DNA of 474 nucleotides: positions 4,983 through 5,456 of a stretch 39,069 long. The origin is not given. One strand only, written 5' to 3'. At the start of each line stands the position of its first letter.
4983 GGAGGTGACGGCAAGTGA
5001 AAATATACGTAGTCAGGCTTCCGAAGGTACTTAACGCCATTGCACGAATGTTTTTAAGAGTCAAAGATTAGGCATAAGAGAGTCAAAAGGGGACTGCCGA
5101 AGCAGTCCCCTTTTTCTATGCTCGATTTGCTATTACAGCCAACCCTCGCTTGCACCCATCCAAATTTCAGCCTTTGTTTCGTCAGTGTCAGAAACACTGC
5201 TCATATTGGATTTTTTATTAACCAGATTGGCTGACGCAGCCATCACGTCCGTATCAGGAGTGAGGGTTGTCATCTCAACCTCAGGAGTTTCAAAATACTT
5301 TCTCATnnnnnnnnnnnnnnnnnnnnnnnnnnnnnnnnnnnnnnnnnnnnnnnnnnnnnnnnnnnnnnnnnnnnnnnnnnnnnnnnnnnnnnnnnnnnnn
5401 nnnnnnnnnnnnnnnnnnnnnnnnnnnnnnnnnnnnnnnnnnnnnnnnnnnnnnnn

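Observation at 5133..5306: Uncalled mini-protein family defined by an N-terminal M-[KR]-[KR]-Y-F-E-x-P-x-V motif and a C-terminal I-W-x-G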

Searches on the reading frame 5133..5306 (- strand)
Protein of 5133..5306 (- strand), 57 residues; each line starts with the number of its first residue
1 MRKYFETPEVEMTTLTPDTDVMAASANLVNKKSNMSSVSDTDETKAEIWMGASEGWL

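Call 6: search_protein_families(library=pfam, proteins=[window:5133-5306:-], max_evalue=0.01)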
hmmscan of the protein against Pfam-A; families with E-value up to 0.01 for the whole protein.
window:5133-5306:- (57 aa): 0 families

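Call 9: search_protein_families(library=ncbifam, proteins=[window:5133-5306:-], max_evalue=1)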
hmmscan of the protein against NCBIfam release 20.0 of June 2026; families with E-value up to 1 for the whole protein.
window:5133-5306:- (57 aa): 0 families

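Call 11: find_homologous_proteins(query=A1, max_evalue=10)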
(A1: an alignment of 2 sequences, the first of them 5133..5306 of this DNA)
Query A1 (2 sequences) (57 aa, profile of the alignment): 3 proteins with E <= 10 among 3 candidates.
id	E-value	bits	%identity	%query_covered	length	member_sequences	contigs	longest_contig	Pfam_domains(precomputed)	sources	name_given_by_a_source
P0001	4.6e-34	134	30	89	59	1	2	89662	-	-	-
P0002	9.8e-29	117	100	100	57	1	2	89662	-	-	-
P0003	5.4e-16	76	69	100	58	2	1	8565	-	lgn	-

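Call 13: find_encoding_contigs(protein=P0003, flank=10000)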
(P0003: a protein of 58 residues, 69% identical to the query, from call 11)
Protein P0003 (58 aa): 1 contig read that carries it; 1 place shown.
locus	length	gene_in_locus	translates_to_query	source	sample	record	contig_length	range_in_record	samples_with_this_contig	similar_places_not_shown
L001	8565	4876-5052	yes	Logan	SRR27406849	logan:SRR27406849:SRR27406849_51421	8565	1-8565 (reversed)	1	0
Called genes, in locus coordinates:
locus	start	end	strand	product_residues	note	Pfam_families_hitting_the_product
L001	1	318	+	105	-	?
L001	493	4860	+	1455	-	PF15892:BNR_4, PF20578:aBig_2, PF00354:Pentaxin (faint), PF13385:Laminin_G_3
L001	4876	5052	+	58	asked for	-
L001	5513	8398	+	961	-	PF04616:Glyco_hydro_43, PF14200:RicinB_lectin_2 (weak)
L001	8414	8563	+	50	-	?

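Call 16: find_related_loci(query=A2, collection=genome_contigs, flank=10000)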
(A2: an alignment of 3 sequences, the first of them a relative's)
Query A2 (57 aa) in genome_contigs; peptide patterns used: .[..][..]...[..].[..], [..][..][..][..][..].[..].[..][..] (x = any residue, [..] = any of these).
26 stretches matched a pattern; 1 encode a relative of the query (tblastn E <= 1e-3); 1 distinct loci.
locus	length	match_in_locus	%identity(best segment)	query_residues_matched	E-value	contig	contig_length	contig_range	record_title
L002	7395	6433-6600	53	1-56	4e-13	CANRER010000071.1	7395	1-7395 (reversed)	MAG: uncultured Clostridia bacterium isolate Lapin-024__bin20 genome assembly, contig: Lapin-024__NODE_12227_length_7395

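Call 26: search_protein_representatives(alignment_id=A2)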
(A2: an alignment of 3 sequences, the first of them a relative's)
Query: 3 sequences, 58 profile positions. Proteins with E-value up to 0.001 (for the whole library): 16; up to 1e-10: 4; up to 1e-30: 0. The best 16 are listed.
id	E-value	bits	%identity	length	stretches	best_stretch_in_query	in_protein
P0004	5.5e-24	99.9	-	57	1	1-58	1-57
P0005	1.2e-19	86.0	-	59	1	1-55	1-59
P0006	4.4e-15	71.4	-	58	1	1-55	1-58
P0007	8.1e-11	57.7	-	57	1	1-58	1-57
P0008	2.3e-10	56.3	-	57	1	1-58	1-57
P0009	5.5e-10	55.1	-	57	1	1-58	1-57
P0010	1.6e-09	53.6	-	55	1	1-55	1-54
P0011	1.0e-08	51.0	-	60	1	1-53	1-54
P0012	1.6e-08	50.3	-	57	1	1-58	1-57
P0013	1.4e-07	47.3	-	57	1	1-58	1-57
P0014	2.1e-07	46.8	-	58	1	1-57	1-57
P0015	6.2e-07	45.3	-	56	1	1-58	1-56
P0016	6.8e-07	45.2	-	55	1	1-58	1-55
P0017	6.9e-07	45.1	-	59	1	1-58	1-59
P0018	8.1e-05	38.5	-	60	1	1-58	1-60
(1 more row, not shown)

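Call 29: find_homologous_proteins(query=A3, max_evalue=1)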
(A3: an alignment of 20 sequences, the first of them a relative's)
Query A3 (20 sequences) (57 aa, profile of the alignment): 19 proteins with E <= 1 among 45 candidates.
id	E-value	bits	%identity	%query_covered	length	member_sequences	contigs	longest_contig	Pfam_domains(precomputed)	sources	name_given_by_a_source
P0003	3.4e-22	96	69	100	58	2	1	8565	-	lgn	-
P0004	3.1e-20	90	72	100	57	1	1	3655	-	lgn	-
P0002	1.0e-19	88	100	100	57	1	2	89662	-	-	-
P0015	5.3e-17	79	39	100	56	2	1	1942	-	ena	-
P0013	6.9e-17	79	36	100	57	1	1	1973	-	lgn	-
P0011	2.1e-16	77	36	100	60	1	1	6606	-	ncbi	-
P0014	4.8e-16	76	50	53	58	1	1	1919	-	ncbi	-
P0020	1.3e-15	75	49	100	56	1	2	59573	-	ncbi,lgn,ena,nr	ncbi:MAG: hypothetical protein J1F63_10225 [Oscillospiraceae bacterium]|nr:hypothetical protein [Osc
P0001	4.9e-15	73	30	89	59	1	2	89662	-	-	-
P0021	4.9e-15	73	32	100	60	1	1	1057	-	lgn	-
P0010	6.4e-15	73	39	89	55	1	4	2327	-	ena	-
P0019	8.3e-15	72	33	100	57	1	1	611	-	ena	-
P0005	1.9e-14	71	36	95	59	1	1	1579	-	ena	-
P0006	2.3e-13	68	43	89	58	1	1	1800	-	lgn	-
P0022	4.8e-13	67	33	100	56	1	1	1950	-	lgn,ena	-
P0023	6.9e-13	66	32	89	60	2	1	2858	-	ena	-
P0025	2.7e-12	64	38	89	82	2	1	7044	-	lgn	-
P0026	1.6e-11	62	37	100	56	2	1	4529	-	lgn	-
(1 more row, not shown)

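Call 30: find_encoding_contigs(protein=P0020, flank=10000, max_places=2)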
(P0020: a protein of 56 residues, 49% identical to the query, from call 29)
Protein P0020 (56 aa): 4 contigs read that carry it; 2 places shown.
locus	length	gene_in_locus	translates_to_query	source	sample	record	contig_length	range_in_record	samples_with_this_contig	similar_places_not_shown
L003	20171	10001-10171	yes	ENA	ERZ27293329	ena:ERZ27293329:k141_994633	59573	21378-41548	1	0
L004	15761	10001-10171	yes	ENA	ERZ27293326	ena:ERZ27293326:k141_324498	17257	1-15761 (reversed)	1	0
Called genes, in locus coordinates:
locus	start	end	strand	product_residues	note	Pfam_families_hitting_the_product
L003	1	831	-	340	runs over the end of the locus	PF01212:Beta_elim_lyase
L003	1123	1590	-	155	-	PF01590:GAF, PF13185:GAF_2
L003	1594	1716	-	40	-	-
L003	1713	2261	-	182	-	-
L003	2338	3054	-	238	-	PF00106:adh_short, PF01370:Epimerase (weak), PF08659:KR, PF23441:SDR, PF13561:adh_short_C2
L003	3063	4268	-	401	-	PF00395:SLH, PF13539:Peptidase_M15_4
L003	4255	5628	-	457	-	PF18073:Zn_ribbon_LapB, PF13481:AAA_25, PF03796:DnaB_C, PF06745:ATPase (weak), PF13191:AAA_16 (weak), PF23442:DUF7125, PF06745:ATPase, PF13541:ChlI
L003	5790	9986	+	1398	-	PF13385:Laminin_G_3, PF20578:aBig_2, PF22847:Glyco_hydro_43_rel, PF13385:Laminin_G_3, PF20578:aBig_2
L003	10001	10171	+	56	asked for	-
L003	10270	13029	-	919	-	PF14907:NTP_transf_5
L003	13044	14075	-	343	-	PF17101:Stealth_CR1, PF11380:Stealth_CR2, PF17102:Stealth_CR3, PF17103:Stealth_CR4 (weak)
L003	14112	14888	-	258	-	PF00535:Glycos_transf_2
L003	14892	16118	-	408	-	PF00534:Glycos_transf_1, PF13692:Glyco_trans_1_4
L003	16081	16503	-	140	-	PF10066:DUF2304 (weak)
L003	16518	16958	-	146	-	-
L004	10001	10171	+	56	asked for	-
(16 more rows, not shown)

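Call 31: find_encoding_contigs(protein=P0011, flank=10000, max_places=2)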
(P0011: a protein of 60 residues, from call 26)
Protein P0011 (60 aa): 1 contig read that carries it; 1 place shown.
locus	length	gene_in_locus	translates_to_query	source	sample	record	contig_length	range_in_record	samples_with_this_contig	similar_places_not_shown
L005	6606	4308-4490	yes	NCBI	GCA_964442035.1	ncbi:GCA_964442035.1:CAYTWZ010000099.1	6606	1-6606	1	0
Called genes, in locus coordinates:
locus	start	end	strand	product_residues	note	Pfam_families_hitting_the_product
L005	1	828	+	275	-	?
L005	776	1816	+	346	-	PF01032:FecCD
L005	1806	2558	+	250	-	PF00005:ABC_tran, PF02463:SMC_N (weak), PF13304:AAA_21 (faint)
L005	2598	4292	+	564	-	-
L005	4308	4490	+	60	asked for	-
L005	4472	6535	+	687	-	PF05031:NEAT (faint), PF04205:FMN_bind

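Call 32: find_encoding_contigs(protein=P0025, flank=10000, max_places=2)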
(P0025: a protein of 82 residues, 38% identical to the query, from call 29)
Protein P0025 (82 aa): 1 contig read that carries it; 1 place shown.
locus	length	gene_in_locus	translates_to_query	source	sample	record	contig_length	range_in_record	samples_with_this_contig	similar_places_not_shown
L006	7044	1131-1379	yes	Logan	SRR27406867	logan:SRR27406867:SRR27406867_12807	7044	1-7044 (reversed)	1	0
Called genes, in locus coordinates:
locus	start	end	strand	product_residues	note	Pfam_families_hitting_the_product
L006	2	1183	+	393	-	?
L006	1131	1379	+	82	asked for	-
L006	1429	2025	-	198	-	PF00702:Hydrolase, PF13419:HAD_2, PF13242:Hydrolase_like (faint)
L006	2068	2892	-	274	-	-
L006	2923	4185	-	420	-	PF08245:Mur_ligase_M, PF02875:Mur_ligase_C, PF27239:FOL3_C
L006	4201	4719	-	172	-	PF07155:ECF-ribofla_trS, PF12822:ECF_trnsprt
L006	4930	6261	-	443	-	PF08501:Shikimate_dh_N, PF01488:Shikimate_DH, PF18317:SDH_C, PF01202:SKI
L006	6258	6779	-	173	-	PF09419:PGP_phosphatase (weak), PF13419:HAD_2 (weak), PF00702:Hydrolase, PF13242:Hydrolase_like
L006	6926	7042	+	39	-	?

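Call 42: find_related_loci(query=A5, collection=metagenome_contigs, flank=6000)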
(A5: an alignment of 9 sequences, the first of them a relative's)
Query A5 (57 aa) in metagenome_contigs; peptide patterns used: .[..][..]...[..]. (x = any residue, [..] = any of these).
58 stretches matched a pattern, but none encodes a relative of the query by tblastn (E <= 1e-3).

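Call 43: find_encoding_contigs(protein=P0002, flank=500, max_places=3)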
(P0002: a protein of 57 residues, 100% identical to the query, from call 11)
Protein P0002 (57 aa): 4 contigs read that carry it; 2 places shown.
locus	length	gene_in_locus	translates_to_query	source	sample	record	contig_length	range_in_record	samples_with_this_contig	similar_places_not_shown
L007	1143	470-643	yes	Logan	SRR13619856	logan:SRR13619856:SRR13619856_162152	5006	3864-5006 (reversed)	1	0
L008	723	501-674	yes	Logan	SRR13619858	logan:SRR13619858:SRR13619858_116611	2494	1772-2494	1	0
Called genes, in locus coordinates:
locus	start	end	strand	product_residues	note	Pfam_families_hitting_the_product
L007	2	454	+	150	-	?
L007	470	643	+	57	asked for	-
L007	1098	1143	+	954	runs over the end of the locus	PF00395:SLH (weak), PF04616:Glyco_hydro_43, PF14200:RicinB_lectin_2 (weak)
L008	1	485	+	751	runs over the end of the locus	?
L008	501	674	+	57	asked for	-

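Call 44: find_encoding_contigs(protein=P0026, flank=6000, max_places=2)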
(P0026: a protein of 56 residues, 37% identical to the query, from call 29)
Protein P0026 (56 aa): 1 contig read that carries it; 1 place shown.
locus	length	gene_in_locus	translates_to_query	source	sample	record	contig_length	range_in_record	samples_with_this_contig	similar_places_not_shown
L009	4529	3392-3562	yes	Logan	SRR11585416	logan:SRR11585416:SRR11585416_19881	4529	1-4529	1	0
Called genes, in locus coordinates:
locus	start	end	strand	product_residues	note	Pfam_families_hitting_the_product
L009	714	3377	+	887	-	-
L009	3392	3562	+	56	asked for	-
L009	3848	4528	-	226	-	?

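Call 45: find_encoding_contigs(protein=P0023, flank=6000, max_places=2)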
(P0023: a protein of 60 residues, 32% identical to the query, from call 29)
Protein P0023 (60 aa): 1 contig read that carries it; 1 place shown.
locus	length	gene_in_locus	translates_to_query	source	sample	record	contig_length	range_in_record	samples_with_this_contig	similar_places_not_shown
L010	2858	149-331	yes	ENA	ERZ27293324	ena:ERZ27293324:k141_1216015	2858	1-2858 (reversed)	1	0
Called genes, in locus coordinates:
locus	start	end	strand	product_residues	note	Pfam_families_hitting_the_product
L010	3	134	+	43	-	?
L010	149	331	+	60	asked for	-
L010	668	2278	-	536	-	PF04542:Sigma70_r2, PF04545:Sigma70_r4 (faint)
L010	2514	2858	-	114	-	?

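Call 46: find_encoding_contigs(protein=P0010, flank=6000, max_places=2)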
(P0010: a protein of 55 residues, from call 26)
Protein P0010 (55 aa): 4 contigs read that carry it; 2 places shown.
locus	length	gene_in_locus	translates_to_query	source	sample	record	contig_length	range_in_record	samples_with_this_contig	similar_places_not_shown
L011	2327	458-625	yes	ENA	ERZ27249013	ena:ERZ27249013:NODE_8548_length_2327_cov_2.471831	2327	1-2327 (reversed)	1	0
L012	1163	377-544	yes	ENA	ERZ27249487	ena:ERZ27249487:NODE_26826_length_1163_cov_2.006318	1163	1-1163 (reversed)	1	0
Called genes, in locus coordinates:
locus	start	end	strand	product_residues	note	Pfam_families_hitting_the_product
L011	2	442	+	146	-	?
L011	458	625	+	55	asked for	-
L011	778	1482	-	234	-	PF04239:DUF421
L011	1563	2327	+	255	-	?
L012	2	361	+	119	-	?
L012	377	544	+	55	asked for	-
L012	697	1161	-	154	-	?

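Call 56: search_solved_structures(query=A3, max_evalue=10, show_alignments=3)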
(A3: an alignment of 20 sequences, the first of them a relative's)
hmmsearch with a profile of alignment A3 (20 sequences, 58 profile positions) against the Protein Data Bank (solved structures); distinct sequences matched with E-value up to 10: 1.
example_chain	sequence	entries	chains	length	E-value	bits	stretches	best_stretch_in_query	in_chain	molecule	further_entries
1mjf_A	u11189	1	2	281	0.72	13.2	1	9-40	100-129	spermidine synthase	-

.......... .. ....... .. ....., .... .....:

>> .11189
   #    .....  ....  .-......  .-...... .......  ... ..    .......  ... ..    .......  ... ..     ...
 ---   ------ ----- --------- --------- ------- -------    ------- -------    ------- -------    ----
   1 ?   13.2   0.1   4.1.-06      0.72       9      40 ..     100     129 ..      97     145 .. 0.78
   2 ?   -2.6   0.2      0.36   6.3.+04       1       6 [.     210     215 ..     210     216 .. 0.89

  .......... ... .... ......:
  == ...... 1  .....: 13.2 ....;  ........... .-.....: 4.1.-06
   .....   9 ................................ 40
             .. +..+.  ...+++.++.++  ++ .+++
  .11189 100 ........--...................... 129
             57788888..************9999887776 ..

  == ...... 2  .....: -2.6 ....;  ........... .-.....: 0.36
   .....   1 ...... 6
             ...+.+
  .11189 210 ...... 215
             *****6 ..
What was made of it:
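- On Any curated protein family (Pfam-A, NCBIfam): The PDB sequence profile search gave its best hit at E 0.72 (call 56).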

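Call 64: predict_structure(alignment_id=A8)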
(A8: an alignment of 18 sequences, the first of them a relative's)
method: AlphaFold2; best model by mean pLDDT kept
length: 57 residues; sequences in the alignment: 18
mean_pLDDT: 57.2   pTM: 0.16
mean pLDDT of the five models: 57.2, 57.1, 56.3, 55.2, 54.5
residues with pLDDT >= 90: 0; 70-90: 6; 50-70: 46; < 50: 5
segments of 3 or more residues with pLDDT < 50: 55-57
pLDDT, mean of each block of 10 residues (from residue 1): 69 60 55 52 55 50
secondary structure, 60 per line:
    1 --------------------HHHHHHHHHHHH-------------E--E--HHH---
elements in order: H21-32
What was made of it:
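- On WXG100 / T7SS substrate: The AF2 model is not a helical hairpin (call 64).
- On Staphostatin/IFS-type cytoplasmic inhibitor of a secreted enzyme: The mini has pLDDT 57 and pTM 0.16 (call 64).
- AF2 with 18 sequences gives pLDDT 57 and pTM 0.16 (call 64).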

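Call 68: find_encoding_contigs(protein=P0014, flank=3000, max_places=1)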
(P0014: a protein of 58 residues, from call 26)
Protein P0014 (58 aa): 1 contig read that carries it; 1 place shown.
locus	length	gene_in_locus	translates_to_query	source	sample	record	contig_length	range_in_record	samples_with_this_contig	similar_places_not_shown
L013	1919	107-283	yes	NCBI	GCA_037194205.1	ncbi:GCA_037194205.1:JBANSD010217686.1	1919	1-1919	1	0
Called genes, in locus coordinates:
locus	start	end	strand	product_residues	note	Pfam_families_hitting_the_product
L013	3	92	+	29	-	?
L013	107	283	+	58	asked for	-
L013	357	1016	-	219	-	PF00486:Trans_reg_C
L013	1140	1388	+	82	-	PF01381:HTH_3 (faint)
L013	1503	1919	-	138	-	?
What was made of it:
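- A sigma-70-like gene in L010 and a response regulator in L013 each occur only once (calls 45, 68).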

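Call 69: find_encoding_contigs(protein=P0015, flank=3000, max_places=1)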
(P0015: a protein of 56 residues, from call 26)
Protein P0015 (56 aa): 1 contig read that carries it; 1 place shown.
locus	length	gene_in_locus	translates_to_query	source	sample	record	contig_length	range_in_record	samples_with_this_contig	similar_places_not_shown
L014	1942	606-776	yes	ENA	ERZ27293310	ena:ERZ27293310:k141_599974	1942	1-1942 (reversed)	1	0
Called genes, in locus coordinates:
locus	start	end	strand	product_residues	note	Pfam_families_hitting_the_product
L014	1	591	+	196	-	?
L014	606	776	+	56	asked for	-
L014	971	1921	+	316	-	PF01699:Na_Ca_ex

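Call 70: find_encoding_contigs(protein=P0013, flank=3000, max_places=1)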
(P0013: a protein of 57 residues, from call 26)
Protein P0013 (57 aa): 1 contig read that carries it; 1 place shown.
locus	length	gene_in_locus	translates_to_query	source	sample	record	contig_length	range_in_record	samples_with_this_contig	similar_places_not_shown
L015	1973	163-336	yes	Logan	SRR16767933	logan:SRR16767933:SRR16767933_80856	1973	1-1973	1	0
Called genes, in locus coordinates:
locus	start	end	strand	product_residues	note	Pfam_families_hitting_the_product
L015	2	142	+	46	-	?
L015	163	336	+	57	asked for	-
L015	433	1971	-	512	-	?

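Call 72: search_protein_families(library=ncbifam, alignment_id=A3, max_evalue=10)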
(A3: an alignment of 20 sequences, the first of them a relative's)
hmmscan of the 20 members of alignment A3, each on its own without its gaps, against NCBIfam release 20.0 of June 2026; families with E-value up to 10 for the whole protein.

A. member 1, P0002 (57 aa): 0 families

B. families by the number of members that match (of 20 scanned): 7 families
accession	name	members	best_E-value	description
NF040771.1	AAH_UGLYAH2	1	0.016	bifunctional allantoicase/(S)-ureidoglycine aminohydrolase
TIGR02912.1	sulfite_red_C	1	0.073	sulfite reductase subunit C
NF038242.1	RipC_Ccl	1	0.076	itaconate degradation C-C-lyase RipC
NF008376.0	PRK11171.1-5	1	0.078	(S)-ureidoglycine aminohydrolase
NF008373.0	PRK11171.1-2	1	0.089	(S)-ureidoglycine aminohydrolase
TIGR03970.1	mycofact_MftG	1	0.23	mycofactocin dehydrogenase MftG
NF047475.1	GDSL_LA_2490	1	0.24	LA_2490 family SGNH/GDSL-type esterase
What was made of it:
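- NCBIfam RiPP models give no hit (calls 9, 72).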

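Call 73: search_protein_families(library=pfam, alignment_id=A3, max_evalue=10)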
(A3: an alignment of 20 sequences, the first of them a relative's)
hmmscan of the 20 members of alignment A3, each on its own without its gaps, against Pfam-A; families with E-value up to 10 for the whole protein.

A. member 1, P0002 (57 aa): 0 families

B. families by the number of members that match (of 20 scanned): 3 families
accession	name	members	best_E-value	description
PF12253.13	CAF1A_dimeriz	1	0.031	Chromatin assembly factor 1 subunit A dimerization domain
PF23033.1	DUF7034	1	0.18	Domain of unknown function (DUF7034)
PF18722.6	MazG_C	1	0.19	MazG C-terminal domain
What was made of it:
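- On Any curated protein family (Pfam-A, NCBIfam): All 20 members scanned at E<=10 gave only scattered single chance hits (calls 72, 73).
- On WXG100 / T7SS substrate: No Pfam hit (call 73).
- Closest known: ComX-type pheromone precursors and WXG100 proteins. Different: There is no Pfam WXG100 hit even at E<=10 (call 73) and no T7SS genes in the window.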

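Call 87: find_related_loci(query=A5, collection=viral_contigs, flank=5000)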
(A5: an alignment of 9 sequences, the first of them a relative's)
Query A5 (57 aa) in viral_contigs; peptide patterns used: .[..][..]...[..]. (x = any residue, [..] = any of these).
3 stretches matched a pattern, but none encodes a relative of the query by tblastn (E <= 1e-3).
